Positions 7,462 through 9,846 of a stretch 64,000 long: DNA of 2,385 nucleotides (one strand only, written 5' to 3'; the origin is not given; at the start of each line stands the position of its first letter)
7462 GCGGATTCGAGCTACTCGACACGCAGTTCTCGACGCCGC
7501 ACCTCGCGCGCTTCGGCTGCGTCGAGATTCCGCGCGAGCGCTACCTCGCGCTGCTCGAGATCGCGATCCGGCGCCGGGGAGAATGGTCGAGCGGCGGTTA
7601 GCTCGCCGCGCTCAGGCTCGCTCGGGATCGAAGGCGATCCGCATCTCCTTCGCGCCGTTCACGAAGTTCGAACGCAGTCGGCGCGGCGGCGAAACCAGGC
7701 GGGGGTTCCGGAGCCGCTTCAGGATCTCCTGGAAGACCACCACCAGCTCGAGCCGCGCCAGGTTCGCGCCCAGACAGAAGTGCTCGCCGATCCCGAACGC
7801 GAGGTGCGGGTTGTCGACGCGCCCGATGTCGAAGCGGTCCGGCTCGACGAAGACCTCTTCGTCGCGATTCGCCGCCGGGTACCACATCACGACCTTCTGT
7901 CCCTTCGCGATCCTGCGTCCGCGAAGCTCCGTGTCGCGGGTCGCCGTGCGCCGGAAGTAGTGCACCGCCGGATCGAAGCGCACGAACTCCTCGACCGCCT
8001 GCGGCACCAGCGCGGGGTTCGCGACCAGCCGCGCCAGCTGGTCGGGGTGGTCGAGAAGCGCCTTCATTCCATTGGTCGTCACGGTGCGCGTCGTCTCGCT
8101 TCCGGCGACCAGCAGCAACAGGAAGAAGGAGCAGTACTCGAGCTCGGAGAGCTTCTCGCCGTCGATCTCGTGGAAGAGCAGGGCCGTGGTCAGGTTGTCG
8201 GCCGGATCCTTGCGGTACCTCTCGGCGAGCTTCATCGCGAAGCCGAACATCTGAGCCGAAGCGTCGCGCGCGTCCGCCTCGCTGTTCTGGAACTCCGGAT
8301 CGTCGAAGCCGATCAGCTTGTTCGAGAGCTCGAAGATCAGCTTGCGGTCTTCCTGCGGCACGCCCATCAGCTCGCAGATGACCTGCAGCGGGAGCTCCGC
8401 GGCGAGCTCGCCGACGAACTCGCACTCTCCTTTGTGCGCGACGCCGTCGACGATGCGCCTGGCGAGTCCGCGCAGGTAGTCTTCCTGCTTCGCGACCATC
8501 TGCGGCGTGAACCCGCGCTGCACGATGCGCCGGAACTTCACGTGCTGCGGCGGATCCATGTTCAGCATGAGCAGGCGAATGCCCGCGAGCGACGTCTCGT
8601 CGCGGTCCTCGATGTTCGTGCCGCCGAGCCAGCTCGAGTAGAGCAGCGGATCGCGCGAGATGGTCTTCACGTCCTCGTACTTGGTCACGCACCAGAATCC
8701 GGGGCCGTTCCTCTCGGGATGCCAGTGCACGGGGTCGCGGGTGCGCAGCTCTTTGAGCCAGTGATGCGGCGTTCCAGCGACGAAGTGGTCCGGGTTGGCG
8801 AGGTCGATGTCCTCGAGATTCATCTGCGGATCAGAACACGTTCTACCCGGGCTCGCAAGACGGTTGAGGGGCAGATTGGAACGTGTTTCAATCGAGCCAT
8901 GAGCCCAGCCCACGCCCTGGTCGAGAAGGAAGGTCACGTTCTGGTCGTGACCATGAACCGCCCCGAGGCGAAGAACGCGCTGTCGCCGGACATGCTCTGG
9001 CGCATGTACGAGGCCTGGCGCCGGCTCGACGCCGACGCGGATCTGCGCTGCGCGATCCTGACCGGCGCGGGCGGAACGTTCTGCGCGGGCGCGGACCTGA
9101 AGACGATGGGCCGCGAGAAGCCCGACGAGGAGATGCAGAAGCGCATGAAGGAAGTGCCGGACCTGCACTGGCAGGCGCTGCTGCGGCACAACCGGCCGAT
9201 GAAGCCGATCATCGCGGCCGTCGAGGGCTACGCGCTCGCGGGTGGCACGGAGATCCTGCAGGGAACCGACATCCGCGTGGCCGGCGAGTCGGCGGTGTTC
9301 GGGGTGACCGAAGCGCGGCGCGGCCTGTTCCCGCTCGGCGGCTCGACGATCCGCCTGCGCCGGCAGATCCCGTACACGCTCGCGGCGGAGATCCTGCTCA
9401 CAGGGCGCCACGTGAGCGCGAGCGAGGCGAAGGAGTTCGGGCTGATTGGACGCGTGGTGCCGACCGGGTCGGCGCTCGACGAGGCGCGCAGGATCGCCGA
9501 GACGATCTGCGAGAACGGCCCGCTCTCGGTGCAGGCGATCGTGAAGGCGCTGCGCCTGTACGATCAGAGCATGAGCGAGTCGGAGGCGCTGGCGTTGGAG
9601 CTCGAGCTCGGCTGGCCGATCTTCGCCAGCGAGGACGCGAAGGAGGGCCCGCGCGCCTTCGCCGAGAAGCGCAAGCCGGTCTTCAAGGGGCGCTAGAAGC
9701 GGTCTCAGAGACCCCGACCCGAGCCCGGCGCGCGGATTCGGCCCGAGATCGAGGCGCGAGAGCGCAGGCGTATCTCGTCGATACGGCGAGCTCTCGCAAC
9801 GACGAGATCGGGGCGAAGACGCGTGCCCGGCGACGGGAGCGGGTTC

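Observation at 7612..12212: KstR-type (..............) operator regulon over sterol-like lipid catabolic genes in an apparently Gram-negative genome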

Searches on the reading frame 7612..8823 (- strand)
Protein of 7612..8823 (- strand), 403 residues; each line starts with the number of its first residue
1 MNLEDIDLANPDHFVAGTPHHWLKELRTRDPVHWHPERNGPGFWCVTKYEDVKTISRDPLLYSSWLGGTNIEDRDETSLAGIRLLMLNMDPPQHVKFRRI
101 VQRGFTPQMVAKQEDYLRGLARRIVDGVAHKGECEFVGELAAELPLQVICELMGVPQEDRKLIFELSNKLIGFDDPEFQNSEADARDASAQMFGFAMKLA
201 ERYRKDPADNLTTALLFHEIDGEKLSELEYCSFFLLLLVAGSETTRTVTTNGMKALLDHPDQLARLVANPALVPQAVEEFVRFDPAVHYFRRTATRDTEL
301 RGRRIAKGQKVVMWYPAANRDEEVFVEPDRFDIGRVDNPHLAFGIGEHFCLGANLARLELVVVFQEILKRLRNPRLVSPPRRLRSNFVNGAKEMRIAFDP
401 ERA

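Call 13: find_encoding_contigs(protein=window:7612-8823:-, flank=10000, max_places=6)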
Protein window:7612-8823:- (403 aa): 6 contigs read that carry it; 5 places shown.
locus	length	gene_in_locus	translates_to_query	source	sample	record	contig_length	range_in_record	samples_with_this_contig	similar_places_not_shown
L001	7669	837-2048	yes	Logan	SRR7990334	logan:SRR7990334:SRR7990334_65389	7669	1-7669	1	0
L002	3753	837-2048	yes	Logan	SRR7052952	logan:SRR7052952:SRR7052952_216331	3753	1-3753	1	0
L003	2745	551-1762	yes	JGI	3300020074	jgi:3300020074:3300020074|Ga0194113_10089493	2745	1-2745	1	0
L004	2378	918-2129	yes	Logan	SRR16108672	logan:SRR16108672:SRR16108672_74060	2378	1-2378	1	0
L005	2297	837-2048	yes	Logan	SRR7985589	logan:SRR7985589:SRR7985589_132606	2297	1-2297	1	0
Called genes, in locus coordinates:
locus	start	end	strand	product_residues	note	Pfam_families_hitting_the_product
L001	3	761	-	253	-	?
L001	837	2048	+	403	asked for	PF00067:p450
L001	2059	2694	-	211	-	PF03588:Leu_Phe_trans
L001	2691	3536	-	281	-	PF00950:ABC-3, PF01032:FecCD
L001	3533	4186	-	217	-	PF00005:ABC_tran, PF13304:AAA_21 (faint)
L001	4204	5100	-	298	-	PF01297:ZnuA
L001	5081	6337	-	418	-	-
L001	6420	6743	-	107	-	-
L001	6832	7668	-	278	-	?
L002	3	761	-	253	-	?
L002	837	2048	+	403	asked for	PF00067:p450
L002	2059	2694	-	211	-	PF03588:Leu_Phe_trans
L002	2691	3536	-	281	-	PF00950:ABC-3, PF01032:FecCD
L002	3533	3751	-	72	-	?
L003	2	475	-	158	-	?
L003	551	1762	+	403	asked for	PF00067:p450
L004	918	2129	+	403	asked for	PF00067:p450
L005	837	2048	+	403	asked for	PF00067:p450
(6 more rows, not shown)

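Call 14: search_protein_families(library=pfam, proteins=[window:7612-8823:-])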
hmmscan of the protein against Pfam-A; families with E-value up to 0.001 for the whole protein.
window:7612-8823:- (403 aa): 1 family
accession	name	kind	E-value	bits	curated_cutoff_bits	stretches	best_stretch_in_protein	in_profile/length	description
PF00067.27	p450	-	3.4e-27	95.8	22.8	1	155-385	201-448/462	Cytochrome P450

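Call 17: search_solved_structures(query=window:7612-8823:-, max_evalue=1e-20)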
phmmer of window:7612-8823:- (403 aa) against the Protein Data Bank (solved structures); distinct sequences matched with E-value up to 1e-20: 394 (the best 60 are shown).
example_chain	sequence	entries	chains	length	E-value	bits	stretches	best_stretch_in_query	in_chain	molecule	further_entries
8vxi_A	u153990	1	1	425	7.6e-147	492.6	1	4-403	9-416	CYP125MRCA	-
8vxg_A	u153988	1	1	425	2.7e-145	487.5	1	5-403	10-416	CYP125MRCA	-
7qwn_A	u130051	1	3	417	1.7e-92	313.6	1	7-398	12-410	Steroid C26-monooxygenase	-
7r1i_A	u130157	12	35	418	1.7e-92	313.6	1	7-398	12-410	Steroid C26-monooxygenase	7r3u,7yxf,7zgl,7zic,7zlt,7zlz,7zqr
2xn8_A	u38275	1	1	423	1.8e-92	313.5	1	7-398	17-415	PUTATIVE CYTOCHROME P450 125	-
2xc3_A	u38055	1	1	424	1.8e-92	313.5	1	7-398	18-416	PUTATIVE CYTOCHROME P450 125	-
2x5l_A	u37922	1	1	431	1.9e-92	313.4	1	7-398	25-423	PUTATIVE CYTOCHROME P450 125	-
3ivy_A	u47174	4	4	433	1.9e-92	313.4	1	7-398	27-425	Cytochrome P450 CYP125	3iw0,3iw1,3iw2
2x5w_A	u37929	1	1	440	2.1e-92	313.3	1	7-398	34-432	PUTATIVE CYTOCHROME P450 125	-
7qke_A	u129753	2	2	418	6.1e-92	311.8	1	7-398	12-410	Steroid C26-monooxygenase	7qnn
5dqn_A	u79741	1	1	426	1.3e-87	297.5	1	18-397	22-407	Cytochrome P450 CYP125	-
4apy_A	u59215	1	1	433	1.9e-87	297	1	18-397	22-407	P450 HEME-THIOLATE PROTEIN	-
5li6_A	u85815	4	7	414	3.1e-87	296.3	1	3-394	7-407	Putative cytochrome P450 126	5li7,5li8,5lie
6t0f_A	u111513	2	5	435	4.8e-87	295.6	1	39-397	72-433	Methyl-branched lipid omega-hydroxylase | CYP124 in complex with inhibitor compound 5'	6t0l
2wm4_A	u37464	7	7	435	6e-87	295.3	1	40-397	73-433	PUTATIVE CYTOCHROME P450 124 | Methyl-branched lipid omega-hydroxylase | CYP124 in complex with inhibitor carbethoxyhexyl imidazole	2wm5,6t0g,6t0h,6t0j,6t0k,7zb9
8fjo_A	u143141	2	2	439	2.3e-84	286.8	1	38-399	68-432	Cytochrome P450 124A1, Cyp124A1 | Cytochrome P450 124A1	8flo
6cvc_A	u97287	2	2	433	2.9e-84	286.5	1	38-398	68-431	Cytochrome P450 124A1, Cyp124A1 | Cytochrome P450 124A1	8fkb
8gdi_A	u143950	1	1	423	3.2e-84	286.4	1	38-398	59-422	Cytochrome P450 124A1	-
6bld_A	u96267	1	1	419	1.3e-74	254.7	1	22-396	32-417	Cytochrome P450 268A2 Cyp268A2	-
2xkr_A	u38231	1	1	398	2.2e-69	237.5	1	4-401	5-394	PUTATIVE CYTOCHROME P450 142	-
2yoo_A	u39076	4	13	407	3.1e-67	230.4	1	4-401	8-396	P450 HEME-THIOLATE PROTEIN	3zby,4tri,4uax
7smz_A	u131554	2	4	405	5.7e-67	229.5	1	5-402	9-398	Cytochrome P450 142A3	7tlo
1cpt_A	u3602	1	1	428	8.4e-67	229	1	24-398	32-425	CYTOCHROME P450-TERP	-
8euh_A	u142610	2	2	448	9.9e-67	228.7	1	24-398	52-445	Cytochrome P450-terp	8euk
7sh5_A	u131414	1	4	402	1.3e-66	228.3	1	5-402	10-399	Cytochrome P450 142A3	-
8eul_A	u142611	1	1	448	1.4e-66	228.3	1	24-398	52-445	Cytochrome P450-terp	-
7ant_A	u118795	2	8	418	1.1e-63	218.7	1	3-396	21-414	Cytochrome P450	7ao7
4l0e_A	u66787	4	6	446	1.4e-63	218.4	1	4-402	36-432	P450 monooxygenase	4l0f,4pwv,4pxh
8yhn_A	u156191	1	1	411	6.5e-63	216.2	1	17-397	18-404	Cytochrome P450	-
3rwl_A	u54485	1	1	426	6.7e-63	216.1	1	1-396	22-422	Cytochrome P450 alkane hydroxylase 1 CYP153A7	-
6hqg_A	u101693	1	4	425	1.1e-62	215.4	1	1-397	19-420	Cytochrome P450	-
7wex_A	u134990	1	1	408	2e-62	214.6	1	16-385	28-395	Cytochrome P450 hydroxylase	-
5ofq_A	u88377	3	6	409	3.2e-62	213.9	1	24-399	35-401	Cytochrome P450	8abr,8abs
6gmf_A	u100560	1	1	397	2.1e-61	211.2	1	4-378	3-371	Putative cytochrome P450 hydroxylase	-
8b2p_A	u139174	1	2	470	1.3e-60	208.6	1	2-396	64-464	Cytochrome P450 alkane hydroxylase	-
4z5p_A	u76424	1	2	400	3.1e-60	207.4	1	20-382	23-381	Cytochrome P450 hydroxylase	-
5fyf_A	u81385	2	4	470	3.7e-59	203.8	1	2-400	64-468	CYTOCHROME P450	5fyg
4rm4_A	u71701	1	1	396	5.2e-59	203.3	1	18-396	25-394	Cytochrome P450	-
9kki_A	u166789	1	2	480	1.2e-58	202.1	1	2-400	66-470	Cytochrome P450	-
8hgd_B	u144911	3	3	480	1.3e-58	202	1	2-400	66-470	Cytochrome P450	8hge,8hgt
7y9o_A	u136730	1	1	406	1.5e-58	201.8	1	19-396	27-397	Cytochrome P450 monooxygenase YjiB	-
9uy0_A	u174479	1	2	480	1.7e-58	201.6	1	2-400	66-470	Cytochrome P450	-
9ixl_B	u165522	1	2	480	4.4e-58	200.3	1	2-400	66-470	Cytochrome P450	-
6gk5_A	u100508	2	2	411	8.3e-58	199.4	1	18-380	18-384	Cytochrome P450 CYP267B1 protein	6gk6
4yt3_A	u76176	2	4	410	6.4e-57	196.4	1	18-393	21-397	Cytochrome P450(MEG)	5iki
5l90_A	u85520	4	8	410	1.1e-56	195.7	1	18-396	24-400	Cytochrome P450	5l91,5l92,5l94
7y97_A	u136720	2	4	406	2.3e-56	194.6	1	19-395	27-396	Cytochrome P450 monooxygenase YjiB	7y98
9vgm_A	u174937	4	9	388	2.3e-56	194.6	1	22-369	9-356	Cytochrome P450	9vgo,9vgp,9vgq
5xnt_A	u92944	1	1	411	3.2e-56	194.1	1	18-393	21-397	Cytochrome P450 CYP106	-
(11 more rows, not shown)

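Call 26: find_related_loci(query=window:7612-8823:-, collection=genome_contigs, flank=10000)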
Query window:7612-8823:- (403 aa) in genome_contigs; peptide patterns used: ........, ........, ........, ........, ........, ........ (x = any residue, [..] = any of these).
51 stretches matched a pattern; 24 encode a relative of the query (tblastn E <= 1e-3); 24 distinct loci.
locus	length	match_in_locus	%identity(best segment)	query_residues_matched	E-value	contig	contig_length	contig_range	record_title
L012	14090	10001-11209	86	1-403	0e+0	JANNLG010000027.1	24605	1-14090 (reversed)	MAG: Deltaproteobacteria bacterium isolate SOY_38_metabat_195 SOY_38_k141_269978, whole genome shotgun sequence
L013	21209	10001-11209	85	1-403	0e+0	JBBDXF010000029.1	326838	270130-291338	MAG: Myxococcota bacterium isolate LejiaD_71_22 Lejia_D_36_length_326838_cov_13, whole genome shotgun sequence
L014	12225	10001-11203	85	1-401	0e+0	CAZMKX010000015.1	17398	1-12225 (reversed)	MAG TPA_asm: uncultured Myxococcales bacterium isolate SRP173033_co1_140 genome assembly, contig: NODE_6157_length_17398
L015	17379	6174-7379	80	1-402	0e+0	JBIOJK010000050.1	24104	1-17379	MAG: Myxococcota bacterium isolate GcL4-1 k141_225902_length_24104_cov_28.7799, whole genome shotgun sequence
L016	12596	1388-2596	80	1-403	0e+0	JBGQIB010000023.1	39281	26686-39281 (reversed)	MAG: bacterium isolate OBJ2_061818_070_59 k141_849039_length_39281_cov_13.0575, whole genome shotgun sequence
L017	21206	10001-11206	78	1-402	0e+0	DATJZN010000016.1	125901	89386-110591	MAG TPA_asm: Myxococcota bacterium isolate SMAG_U15179 k141_4813120, whole genome shotgun sequence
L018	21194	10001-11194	68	5-401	0e+0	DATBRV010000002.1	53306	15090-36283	MAG TPA_asm: Myxococcota bacterium isolate SMAG_U4138 k141_448523, whole genome shotgun sequence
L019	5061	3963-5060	70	1-367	0e+0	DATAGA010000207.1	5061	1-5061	MAG TPA_asm: Myxococcota bacterium isolate SMAG_U6817 k141_2328193, whole genome shotgun sequence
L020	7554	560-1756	48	1-398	2e-112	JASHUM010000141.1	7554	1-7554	MAG: Acidimicrobiales bacterium isolate JOPF179 JOPF_NEAR_contig_1554131, whole genome shotgun sequence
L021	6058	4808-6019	42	3-394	8e-94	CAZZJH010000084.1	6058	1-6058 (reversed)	MAG TPA_asm: uncultured Acidimicrobium sp. isolate SRP124364_co1_321 genome assembly, contig: NODE_16387_length_6058_cov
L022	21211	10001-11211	86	1-403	2e-153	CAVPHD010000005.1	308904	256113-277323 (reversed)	MAG: uncultured delta proteobacterium isolate MFD09964.bin.2.262 genome assembly, contig: contig_42937, whole genome sho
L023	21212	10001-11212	39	2-400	2e-88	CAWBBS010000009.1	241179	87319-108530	MAG: uncultured Solirubrobacteraceae bacterium isolate MFD04780.bin.2.74 genome assembly, contig: contig_4458, whole gen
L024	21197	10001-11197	40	2-396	8e-87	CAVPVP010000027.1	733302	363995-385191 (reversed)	MAG: uncultured Solirubrobacterales bacterium isolate MFD00125.bin.2.56 genome assembly, contig: contig_7591, whole geno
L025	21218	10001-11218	39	2-400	6e-85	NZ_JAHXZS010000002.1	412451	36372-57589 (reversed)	Aquisediminimonas sediminicola strain CH68-4 NODE_2_length_412451_cov_59.440513, whole genome shotgun sequence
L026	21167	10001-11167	35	20-398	3e-74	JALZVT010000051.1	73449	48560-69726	MAG: Pseudomonadales bacterium isolate g3_MAG_00001 g3_MAG_00001_000000000051, whole genome shotgun sequence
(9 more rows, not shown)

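Call 75: search_protein_families(library=ncbifam, proteins=[window:7612-8823:-], max_evalue=1e-10)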
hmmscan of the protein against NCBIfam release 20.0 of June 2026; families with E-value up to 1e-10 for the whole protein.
window:7612-8823:- (403 aa): 8 families
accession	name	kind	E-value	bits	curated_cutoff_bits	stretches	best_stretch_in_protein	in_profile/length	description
NF041802.1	P450_SolI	exception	2e-63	214.3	850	1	2-396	15-420/424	solanimycin biosynthesis cytochrome P450 SolI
NF041177.1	Cyp119_Thmprot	equivalog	7.1e-55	186.3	680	1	20-395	2-363/368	cytochrome P450 Cyp119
TIGR04538.1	P450_cycloAA_1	subfamily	4.3e-49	167.4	500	1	18-398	10-394/395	cytochrome P450, cyclodipeptide synthase-associated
TIGR04458.1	CYP450_TxtE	equivalog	1.1e-44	152.8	500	1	16-379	10-383/403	4-nitrotryptophan synthase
TIGR04515.1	P450_rel_GT_act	subfamily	1.6e-42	146.3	343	1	19-392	33-381/386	P450-derived glycosyltransferase activator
NF045816.1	PentlenlactSyn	equivalog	3.7e-41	141.1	700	1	40-384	35-379/396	pentalenolactone synthase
NF051859.1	AlbFlvMonOxTrpSyn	equivalog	1.8e-11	43.3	700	0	201-372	229-428/457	bifunctional albaflavenone monooxygenase/terpene synthase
NF050147.1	aminopyruv_ApyO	equivalog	4.2e-11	42.1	525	0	87-371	81-393/444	RiPP biosynthesis cytochrome P450 ApyO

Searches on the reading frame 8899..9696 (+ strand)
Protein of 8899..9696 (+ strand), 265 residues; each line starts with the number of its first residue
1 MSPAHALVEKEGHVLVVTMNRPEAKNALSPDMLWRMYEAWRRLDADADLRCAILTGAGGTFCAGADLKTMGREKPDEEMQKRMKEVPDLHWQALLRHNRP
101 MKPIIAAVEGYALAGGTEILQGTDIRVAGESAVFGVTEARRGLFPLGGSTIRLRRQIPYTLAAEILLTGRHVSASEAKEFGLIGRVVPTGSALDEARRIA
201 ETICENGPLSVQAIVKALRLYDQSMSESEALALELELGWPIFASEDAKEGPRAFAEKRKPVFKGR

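Call 14: search_protein_families(library=pfam, proteins=[window:8899-9696:+])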
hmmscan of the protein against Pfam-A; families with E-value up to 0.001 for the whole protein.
window:8899-9696:+ (265 aa): 2 families
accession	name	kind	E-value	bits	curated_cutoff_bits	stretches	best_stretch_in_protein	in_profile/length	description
PF00378.25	ECH_1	-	3.8e-60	203.8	27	1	10-264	2-250/251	Enoyl-CoA hydratase/isomerase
PF16113.10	ECH_2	-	8.8e-33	114.6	27.2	1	16-189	3-174/335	Enoyl-CoA hydratase/isomerase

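Call 75: search_protein_families(library=ncbifam, proteins=[window:8899-9696:+], max_evalue=1e-10)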
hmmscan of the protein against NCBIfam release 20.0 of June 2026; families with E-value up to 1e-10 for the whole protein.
window:8899-9696:+ (265 aa): 71 families (the best 25 are shown)
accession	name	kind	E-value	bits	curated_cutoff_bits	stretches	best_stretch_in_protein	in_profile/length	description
NF005864.0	PRK07799.1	equivalog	5.1e-122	406.2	316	1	4-265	8-266/266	crotonase/enoyl-CoA hydratase family protein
NF051848.1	EnCoAHydtEchA19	equivalog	7.4e-113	376.3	400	1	5-265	1-258/258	enoyl-CoA hydratase EchA19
NF006100.0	PRK08252.1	subfamily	9.1e-75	251.5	282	1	6-265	5-254/254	crotonase/enoyl-CoA hydratase family protein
NF005126.0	PRK06563.1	subfamily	3e-59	200.5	261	1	7-265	10-263/263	crotonase/enoyl-CoA hydratase family protein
NF042430.2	EnCoAhydt_DpgD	equivalog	1.6e-58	198.2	400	1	9-264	2-257/258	enoyl-CoA-hydratase DpgD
NF006007.0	PRK08138.1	subfamily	4.2e-58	196.8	355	1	10-265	14-261/261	enoyl-CoA hydratase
NF006108.0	PRK08259.1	equivalog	3e-55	187.5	273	1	6-256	5-246/256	crotonase/enoyl-CoA hydratase family protein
NF046063.1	oxepin_alt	equivalog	2.2e-52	178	300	1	7-260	3-253/254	oxepin-CoA hydrolase, alternative type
NF004840.0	PRK06190.1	equivalog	2.7e-52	177.9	253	1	6-237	6-229/260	enoyl-CoA hydratase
NF007239.0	PRK09674.1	equivalog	4e-52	177.2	371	1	5-265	5-257/257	2,3-dehydroadipyl-CoA hydratase PaaF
NF004517.0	PRK05862.1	equivalog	1.5e-51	175.4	396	1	4-264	4-256/257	enoyl-CoA hydratase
NF005802.0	PRK07657.1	equivalog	2.8e-50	171.3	363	1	10-264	10-259/260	enoyl-CoA hydratase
NF005700.0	PRK07511.1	subfamily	3e-49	167.9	274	1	7-263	6-259/260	enoyl-CoA hydratase family protein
NF004781.0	PRK06127.1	subfamily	2.3e-48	165.2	291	1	5-265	12-269/269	enoyl-CoA hydratase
NF005803.0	PRK07658.1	equivalog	1.5e-47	162.1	313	1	8-265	6-257/257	enoyl-CoA hydratase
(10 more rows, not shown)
